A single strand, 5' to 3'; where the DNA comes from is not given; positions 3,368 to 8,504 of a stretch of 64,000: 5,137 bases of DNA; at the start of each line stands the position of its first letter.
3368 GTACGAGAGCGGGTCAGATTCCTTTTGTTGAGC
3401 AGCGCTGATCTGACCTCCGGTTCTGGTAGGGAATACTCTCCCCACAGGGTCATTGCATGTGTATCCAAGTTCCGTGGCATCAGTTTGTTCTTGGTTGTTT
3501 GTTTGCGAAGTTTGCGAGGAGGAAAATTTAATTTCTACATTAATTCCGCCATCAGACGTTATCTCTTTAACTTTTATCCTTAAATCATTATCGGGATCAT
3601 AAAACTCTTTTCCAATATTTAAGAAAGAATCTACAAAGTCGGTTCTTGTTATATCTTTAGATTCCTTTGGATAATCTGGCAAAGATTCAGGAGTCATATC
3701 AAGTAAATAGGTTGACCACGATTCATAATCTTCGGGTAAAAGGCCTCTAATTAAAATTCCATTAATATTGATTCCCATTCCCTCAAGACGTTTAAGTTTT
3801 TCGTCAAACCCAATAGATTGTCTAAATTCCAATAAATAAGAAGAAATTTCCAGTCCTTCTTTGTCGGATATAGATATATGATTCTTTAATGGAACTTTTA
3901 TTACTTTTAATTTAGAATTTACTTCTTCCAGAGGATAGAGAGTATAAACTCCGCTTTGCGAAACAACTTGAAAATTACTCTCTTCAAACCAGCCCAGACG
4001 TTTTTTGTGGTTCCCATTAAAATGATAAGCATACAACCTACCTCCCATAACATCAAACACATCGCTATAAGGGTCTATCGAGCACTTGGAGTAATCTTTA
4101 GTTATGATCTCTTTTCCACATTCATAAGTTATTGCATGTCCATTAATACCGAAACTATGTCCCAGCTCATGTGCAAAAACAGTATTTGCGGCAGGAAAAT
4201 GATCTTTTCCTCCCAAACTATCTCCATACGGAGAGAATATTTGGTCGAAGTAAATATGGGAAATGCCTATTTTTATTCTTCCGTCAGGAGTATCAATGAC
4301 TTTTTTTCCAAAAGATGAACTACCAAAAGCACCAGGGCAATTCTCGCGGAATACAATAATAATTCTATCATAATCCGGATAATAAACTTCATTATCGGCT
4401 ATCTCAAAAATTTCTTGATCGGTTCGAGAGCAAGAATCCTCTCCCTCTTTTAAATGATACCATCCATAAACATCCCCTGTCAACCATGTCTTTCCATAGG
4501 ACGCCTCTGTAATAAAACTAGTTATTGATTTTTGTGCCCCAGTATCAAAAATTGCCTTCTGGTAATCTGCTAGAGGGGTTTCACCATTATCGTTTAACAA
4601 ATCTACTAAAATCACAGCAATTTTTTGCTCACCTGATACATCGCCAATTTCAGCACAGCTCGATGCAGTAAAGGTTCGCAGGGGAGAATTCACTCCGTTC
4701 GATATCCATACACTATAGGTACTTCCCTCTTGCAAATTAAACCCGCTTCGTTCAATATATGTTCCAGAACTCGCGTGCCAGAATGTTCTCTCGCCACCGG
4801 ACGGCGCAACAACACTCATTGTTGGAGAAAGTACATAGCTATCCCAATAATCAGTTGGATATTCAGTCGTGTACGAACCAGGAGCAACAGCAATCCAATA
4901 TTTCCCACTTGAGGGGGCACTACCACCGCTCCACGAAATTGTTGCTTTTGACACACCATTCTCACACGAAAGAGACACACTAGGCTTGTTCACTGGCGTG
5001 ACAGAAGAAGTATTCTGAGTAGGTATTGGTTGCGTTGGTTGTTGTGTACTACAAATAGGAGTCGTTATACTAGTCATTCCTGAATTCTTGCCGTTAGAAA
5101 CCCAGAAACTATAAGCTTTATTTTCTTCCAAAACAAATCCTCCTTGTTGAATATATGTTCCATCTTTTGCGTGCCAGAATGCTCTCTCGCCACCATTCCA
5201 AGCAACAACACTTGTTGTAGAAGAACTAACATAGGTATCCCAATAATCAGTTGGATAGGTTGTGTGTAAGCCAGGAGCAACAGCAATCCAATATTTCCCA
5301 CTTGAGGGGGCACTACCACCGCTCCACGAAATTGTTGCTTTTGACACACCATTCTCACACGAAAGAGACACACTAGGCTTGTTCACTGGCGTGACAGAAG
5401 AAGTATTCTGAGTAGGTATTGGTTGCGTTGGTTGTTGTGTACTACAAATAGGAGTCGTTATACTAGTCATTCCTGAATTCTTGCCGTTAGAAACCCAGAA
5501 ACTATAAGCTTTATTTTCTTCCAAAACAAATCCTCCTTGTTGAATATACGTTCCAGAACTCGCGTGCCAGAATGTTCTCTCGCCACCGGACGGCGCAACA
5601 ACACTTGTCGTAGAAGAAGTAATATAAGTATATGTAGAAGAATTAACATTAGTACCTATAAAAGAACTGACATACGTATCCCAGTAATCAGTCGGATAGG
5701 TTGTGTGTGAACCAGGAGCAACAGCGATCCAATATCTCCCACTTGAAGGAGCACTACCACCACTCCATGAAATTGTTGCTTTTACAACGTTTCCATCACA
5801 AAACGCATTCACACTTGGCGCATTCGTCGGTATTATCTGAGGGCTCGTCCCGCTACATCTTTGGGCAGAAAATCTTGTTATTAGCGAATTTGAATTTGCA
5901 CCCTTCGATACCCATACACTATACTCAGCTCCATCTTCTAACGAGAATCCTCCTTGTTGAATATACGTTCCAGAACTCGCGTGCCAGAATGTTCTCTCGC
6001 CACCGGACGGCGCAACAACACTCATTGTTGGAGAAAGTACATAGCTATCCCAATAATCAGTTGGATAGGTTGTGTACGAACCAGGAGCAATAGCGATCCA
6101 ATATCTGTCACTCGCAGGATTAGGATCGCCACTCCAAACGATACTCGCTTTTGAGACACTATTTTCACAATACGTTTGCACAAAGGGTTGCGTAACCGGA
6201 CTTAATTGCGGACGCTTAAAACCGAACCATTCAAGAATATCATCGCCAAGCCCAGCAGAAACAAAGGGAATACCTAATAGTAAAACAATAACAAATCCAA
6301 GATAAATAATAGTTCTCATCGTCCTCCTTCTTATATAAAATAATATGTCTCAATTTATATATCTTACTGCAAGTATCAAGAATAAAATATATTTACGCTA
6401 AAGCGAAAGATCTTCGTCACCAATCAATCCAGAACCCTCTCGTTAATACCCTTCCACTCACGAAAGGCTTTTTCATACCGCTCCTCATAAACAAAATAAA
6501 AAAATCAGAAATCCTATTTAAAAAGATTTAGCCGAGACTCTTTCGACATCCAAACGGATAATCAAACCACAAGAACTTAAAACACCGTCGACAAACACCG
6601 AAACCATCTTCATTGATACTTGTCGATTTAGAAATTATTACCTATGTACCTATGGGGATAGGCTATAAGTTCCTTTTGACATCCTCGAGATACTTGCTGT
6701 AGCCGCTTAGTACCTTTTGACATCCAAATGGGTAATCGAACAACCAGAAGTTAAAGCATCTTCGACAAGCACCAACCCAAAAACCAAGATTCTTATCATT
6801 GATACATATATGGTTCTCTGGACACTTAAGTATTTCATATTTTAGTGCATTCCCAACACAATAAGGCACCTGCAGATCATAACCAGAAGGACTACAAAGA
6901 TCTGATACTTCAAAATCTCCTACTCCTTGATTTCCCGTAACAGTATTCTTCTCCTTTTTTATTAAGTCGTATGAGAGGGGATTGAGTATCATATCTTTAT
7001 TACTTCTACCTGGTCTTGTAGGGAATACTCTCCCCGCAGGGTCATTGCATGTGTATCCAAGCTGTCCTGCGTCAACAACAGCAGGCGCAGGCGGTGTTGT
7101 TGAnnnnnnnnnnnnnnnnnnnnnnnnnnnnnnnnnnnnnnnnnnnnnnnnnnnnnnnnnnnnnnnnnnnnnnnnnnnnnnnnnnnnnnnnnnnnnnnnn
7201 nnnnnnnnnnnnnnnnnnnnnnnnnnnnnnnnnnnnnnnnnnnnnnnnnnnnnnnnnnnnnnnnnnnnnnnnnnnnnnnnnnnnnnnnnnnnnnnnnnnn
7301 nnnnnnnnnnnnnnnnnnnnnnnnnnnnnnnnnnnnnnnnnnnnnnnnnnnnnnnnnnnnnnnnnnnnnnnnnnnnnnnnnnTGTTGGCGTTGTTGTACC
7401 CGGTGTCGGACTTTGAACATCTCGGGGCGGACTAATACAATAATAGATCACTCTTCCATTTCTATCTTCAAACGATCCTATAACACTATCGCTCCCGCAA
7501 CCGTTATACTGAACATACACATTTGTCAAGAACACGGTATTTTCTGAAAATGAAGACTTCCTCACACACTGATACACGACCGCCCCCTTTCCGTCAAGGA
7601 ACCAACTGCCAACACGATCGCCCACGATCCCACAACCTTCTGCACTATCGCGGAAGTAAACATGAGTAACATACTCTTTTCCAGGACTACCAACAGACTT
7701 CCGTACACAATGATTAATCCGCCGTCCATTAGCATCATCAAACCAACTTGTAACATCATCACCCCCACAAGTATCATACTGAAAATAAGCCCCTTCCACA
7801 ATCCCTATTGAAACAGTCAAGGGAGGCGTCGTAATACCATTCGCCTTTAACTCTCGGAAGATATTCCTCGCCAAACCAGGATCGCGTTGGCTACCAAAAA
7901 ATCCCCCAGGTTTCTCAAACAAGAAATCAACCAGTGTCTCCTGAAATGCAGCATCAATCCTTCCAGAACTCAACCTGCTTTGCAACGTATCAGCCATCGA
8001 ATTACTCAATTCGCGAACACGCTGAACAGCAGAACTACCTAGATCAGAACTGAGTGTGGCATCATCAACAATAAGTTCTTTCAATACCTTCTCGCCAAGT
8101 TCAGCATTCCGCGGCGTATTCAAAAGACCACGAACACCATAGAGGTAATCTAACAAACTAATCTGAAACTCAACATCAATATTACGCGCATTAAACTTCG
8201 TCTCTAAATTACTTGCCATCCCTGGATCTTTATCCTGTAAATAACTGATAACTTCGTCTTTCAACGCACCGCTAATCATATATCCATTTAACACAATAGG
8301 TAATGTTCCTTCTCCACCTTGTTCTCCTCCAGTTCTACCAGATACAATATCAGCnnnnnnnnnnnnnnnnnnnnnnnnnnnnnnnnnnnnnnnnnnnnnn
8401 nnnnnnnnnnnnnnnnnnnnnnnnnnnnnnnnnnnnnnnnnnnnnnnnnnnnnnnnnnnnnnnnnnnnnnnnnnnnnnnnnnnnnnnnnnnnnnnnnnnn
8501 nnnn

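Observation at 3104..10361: Tandem pair of giant paralogous secreted proteins built from an unrecognised W/Y-rich Cys-bounded module, one fused to an M6-like protease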

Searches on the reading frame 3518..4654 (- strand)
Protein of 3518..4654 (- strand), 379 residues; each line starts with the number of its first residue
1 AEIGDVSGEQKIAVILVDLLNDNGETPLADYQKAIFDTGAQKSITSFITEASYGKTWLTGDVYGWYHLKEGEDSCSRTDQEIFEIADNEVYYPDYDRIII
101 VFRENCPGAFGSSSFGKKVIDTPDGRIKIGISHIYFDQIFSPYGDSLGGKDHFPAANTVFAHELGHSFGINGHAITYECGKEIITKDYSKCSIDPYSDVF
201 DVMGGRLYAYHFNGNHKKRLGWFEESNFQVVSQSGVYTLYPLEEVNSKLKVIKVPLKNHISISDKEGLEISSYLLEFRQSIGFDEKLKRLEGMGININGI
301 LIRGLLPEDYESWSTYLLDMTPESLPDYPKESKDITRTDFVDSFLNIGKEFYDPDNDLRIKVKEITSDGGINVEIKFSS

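Call 33: search_protein_families(library=pfam, proteins=[window:3518-4654:-], max_evalue=10)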
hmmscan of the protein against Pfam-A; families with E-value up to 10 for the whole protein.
seq(379 aa): 4 families
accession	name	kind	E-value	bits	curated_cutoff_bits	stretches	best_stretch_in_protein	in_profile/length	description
PF13583.11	Reprolysin_4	-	0.012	15.7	22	1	158-180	137-158/203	Metallo-peptidase family M12B Reprolysin-like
PF13574.12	Reprolysin_2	-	0.039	14.3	27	1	154-174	123-142/195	Metallo-peptidase family M12B Reprolysin-like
PF13582.12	Reprolysin_3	-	0.041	14.8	22.4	1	156-170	106-120/123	Metallo-peptidase family M12B Reprolysin-like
PF13688.12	Reprolysin_5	-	0.089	13.4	27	1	158-186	143-164/196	Metallo-peptidase family M12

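Call 34: search_solved_structures(query=window:3518-4654:-, max_evalue=1)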
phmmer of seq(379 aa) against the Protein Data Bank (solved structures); distinct sequences matched with E-value up to 1: 0.

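Call 36: search_solved_structures(query=A2, max_evalue=1)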
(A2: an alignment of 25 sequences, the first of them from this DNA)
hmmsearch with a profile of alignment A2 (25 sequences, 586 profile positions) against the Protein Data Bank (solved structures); distinct sequences matched with E-value up to 1: 118 (the best 60 are shown).
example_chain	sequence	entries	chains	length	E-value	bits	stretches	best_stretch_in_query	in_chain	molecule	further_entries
1yp1_A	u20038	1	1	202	8.1e-05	24.9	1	232-288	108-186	FII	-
1nd1_A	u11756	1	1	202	0.00052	22.2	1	251-278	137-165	BaP1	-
6x5x_A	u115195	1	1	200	0.0008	21.6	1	251-286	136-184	Snake venom metalloproteinase BmooMP-I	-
2w12_A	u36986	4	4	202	0.00089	21.5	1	251-278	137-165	ZINC METALLOPROTEINASE BAP1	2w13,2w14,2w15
3shi_A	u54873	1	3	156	0.0038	19.4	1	251-268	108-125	Interstitial collagenase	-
3k7n_A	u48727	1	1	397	0.0039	19.4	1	229-269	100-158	K-like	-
966c_A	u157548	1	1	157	0.0039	19.4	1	251-268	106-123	MMP-1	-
1cgl_A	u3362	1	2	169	0.004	19.3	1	251-268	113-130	FIBROBLAST COLLAGENASE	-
1cgf_A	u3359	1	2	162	0.0041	19.3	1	251-268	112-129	FIBROBLAST COLLAGENASE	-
1cge_A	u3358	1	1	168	0.0043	19.2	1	251-268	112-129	FIBROBLAST COLLAGENASE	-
1ayk_A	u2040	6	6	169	0.0043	19.2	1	251-268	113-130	COLLAGENASE | FIBROBLAST COLLAGENASE | PROTEIN (COLLAGENASE)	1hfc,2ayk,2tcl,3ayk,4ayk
2j0t_A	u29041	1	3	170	0.0044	19.2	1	251-268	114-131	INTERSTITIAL COLLAGENASE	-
6tqd_A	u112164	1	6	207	0.0075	18.4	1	477-580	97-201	Intimin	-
2dw0_A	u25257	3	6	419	0.0077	18.4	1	251-275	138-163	Catrocollastatin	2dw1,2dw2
1iag_A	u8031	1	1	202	0.01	18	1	234-266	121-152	ADAMALYSIN II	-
4yu5_A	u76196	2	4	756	0.051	15.7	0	36-217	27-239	Immune inhibitor A, metalloprotease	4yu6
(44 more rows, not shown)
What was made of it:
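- On Peptidase M6 (immune inhibitor A), NCBIfam TIGR03296: InhA 4yu5 has E 0.05 against the family profile (call 36).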

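Call 37: search_protein_families(library=pfam, alignment_id=A2, max_evalue=0.001)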
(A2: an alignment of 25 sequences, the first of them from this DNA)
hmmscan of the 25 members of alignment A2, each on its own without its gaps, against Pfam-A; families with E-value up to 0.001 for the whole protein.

A. member 1, seq(379 aa): 0 families

B. families by the number of members that match (of 25 scanned): 16 families
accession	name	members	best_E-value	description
PF13688.12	Reprolysin_5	18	3e-06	Metallo-peptidase family M12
PF05548.17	Peptidase_M11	15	1.1e-14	Gametolysin peptidase M11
PF13583.11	Reprolysin_4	12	1.8e-06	Metallo-peptidase family M12B Reprolysin-like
PF02369.22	Big_1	11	1.2e-05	Bacterial Ig-like domain (group 1)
PF01835.25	MG2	10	1e-09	MG2 domain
PF10633.15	NPCBM_assoc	7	5e-10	NPCBM-associated, NEW3 domain of alpha-galactosidase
PF13582.12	Reprolysin_3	6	2.9e-05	Metallo-peptidase family M12B Reprolysin-like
PF01400.30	Astacin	3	0.00018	Astacin (Peptidase family M12A)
PF13860.13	FlgD_ig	2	3.3e-10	FlgD Ig-like domain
PF17963.7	Big_9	1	6.8e-21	Bacterial Ig domain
PF17892.7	Cadherin_5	1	1.7e-17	Cadherin-like domain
PF17803.7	Cadherin_4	1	1e-15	Bacterial cadherin-like domain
PF23619.1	Ig_VWA7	1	8.6e-06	VWA7 Ig-like domain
PF13574.12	Reprolysin_2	1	9.8e-05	Metallo-peptidase family M12B Reprolysin-like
PF16640.11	Big_3_5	1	0.00045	Bacterial Ig-like domain (group 3)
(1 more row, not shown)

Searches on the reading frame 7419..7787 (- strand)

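Call 33: search_protein_families(library=pfam, proteins=[window:7419-7787:-], max_evalue=10)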
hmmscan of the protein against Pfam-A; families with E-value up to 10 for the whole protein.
seq(123 aa): 1 family
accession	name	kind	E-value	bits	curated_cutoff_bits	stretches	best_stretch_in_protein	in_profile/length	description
PF22370.1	FliC-like_3rd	-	0.088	13.5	27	1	3-32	77-105/120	Flagellin, beta sheet domain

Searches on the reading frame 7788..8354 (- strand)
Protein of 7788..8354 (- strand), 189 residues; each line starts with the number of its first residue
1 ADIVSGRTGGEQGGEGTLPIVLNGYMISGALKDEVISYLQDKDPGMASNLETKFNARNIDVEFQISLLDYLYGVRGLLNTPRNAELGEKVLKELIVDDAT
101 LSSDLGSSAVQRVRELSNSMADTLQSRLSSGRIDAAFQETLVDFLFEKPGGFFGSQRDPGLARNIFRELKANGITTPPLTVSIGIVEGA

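Call 33: search_protein_families(library=pfam, proteins=[window:7788-8354:-], max_evalue=10)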
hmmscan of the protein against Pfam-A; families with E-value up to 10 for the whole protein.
seq(189 aa): 1 family
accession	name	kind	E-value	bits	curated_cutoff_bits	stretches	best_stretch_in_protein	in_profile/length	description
PF18382.8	Formin_GBD_N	-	0.061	14.2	25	1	36-85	4-54/89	Formin N-terminal GBD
